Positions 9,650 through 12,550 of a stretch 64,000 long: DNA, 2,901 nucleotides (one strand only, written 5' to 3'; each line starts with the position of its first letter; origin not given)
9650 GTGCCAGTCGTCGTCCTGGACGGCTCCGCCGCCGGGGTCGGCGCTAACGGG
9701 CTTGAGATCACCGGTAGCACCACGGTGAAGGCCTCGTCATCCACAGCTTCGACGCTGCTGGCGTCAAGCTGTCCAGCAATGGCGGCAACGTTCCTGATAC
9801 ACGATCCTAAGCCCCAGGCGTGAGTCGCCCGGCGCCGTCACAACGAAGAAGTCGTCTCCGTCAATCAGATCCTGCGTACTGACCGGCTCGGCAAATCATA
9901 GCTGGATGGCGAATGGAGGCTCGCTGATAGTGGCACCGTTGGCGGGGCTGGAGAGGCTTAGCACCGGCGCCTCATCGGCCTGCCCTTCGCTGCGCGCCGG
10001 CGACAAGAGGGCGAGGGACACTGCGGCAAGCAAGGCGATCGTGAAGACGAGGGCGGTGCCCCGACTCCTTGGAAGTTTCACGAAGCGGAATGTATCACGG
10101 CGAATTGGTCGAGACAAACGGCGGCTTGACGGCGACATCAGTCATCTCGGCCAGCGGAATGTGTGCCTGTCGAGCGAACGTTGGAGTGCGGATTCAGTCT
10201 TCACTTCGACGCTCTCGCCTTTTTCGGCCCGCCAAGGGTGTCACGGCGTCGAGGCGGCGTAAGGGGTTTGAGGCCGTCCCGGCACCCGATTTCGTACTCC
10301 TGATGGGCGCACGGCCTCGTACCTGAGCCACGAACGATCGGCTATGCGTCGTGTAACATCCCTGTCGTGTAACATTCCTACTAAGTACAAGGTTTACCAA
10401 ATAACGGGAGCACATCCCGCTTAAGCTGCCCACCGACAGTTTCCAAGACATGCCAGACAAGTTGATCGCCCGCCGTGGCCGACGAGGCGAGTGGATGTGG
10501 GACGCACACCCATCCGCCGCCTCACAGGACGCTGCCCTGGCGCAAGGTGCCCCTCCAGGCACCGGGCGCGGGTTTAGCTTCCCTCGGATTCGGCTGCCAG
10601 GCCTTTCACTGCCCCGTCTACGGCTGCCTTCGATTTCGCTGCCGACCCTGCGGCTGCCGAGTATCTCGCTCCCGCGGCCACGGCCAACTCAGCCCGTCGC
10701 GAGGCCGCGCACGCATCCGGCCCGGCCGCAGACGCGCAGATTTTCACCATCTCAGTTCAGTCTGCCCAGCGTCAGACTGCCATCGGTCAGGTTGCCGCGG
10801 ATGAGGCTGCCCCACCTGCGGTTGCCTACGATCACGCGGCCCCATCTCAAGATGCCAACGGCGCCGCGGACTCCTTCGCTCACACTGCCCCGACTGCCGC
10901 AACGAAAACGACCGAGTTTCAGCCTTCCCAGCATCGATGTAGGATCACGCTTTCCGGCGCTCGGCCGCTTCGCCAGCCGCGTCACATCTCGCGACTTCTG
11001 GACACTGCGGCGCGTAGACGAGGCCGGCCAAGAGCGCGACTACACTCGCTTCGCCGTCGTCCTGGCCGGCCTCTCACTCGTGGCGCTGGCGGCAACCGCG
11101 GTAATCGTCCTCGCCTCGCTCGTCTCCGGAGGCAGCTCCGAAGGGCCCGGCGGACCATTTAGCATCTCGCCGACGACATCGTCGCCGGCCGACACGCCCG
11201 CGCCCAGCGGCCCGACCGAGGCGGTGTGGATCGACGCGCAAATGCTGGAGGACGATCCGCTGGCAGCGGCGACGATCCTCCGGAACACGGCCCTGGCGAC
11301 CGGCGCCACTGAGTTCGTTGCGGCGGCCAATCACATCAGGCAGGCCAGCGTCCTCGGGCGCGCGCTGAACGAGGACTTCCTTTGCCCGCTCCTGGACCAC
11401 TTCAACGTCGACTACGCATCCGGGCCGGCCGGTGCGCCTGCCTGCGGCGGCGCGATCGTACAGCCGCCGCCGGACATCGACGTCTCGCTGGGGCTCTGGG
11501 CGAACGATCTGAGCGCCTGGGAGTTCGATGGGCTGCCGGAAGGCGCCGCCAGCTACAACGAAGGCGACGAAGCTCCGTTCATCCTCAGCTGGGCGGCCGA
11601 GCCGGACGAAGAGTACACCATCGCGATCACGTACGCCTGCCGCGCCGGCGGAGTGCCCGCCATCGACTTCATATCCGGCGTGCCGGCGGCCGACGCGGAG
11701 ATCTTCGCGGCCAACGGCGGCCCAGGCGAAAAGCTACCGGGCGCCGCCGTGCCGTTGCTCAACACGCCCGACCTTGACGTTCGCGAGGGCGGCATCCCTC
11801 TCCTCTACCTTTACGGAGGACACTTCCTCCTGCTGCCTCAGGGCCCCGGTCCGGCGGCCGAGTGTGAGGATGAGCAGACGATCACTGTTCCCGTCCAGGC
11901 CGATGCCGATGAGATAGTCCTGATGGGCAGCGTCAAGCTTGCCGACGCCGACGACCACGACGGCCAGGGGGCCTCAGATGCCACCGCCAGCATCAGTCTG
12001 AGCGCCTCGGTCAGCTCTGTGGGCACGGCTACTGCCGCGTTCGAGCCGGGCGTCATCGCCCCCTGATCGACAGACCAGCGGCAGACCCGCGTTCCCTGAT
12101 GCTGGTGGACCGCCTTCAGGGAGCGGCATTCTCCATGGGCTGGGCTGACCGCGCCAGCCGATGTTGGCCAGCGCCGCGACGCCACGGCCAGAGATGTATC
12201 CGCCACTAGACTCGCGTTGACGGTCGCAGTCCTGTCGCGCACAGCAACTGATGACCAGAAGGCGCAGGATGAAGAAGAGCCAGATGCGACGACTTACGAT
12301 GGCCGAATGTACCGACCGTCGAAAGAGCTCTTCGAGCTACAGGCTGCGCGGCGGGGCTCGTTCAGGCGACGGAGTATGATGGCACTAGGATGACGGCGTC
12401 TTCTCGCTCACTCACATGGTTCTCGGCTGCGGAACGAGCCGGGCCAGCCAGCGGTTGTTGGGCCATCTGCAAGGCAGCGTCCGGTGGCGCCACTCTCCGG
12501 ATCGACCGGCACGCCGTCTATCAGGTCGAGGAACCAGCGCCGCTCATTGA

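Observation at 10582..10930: Membrane protein with a cytoplasmic array of about 17 LPxx(R/S) pentapeptide repeats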

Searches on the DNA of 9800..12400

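Call 74: search_rna_families(source=window, start=9800, end=12400, threshold=evalue, max_evalue=1)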
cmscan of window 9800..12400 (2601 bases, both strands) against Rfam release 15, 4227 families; matches with E-value up to 1: 1.
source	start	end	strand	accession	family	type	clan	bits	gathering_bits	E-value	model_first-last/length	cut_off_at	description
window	12273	12374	+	RF02928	Actinomyces-1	Gene; sRNA;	-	22.8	39.1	0.99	1-110/110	no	Actinomyces-1 RNA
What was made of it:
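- Tried and rejected: Rfam finds nothing in the leader (call 74).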

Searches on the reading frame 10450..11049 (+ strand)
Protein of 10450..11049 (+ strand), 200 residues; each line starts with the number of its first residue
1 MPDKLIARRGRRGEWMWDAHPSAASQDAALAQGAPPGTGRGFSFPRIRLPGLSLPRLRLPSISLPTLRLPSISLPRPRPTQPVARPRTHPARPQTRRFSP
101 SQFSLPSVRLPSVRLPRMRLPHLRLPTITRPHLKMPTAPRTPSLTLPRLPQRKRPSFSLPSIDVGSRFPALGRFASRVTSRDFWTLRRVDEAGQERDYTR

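Call 19: find_homologous_proteins(query=window:10450-11049:+, max_evalue=0.01)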
Query window:10450-11049:+: 723 candidates shared short words with the query, none scored E <= 0.01.
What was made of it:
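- No other protein family was detected by the N-terminal search (call 19).
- Tried and rejected: Searching aa 1-200 against 5.8 billion proteins scored nothing at E<=0.01 (call 19).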
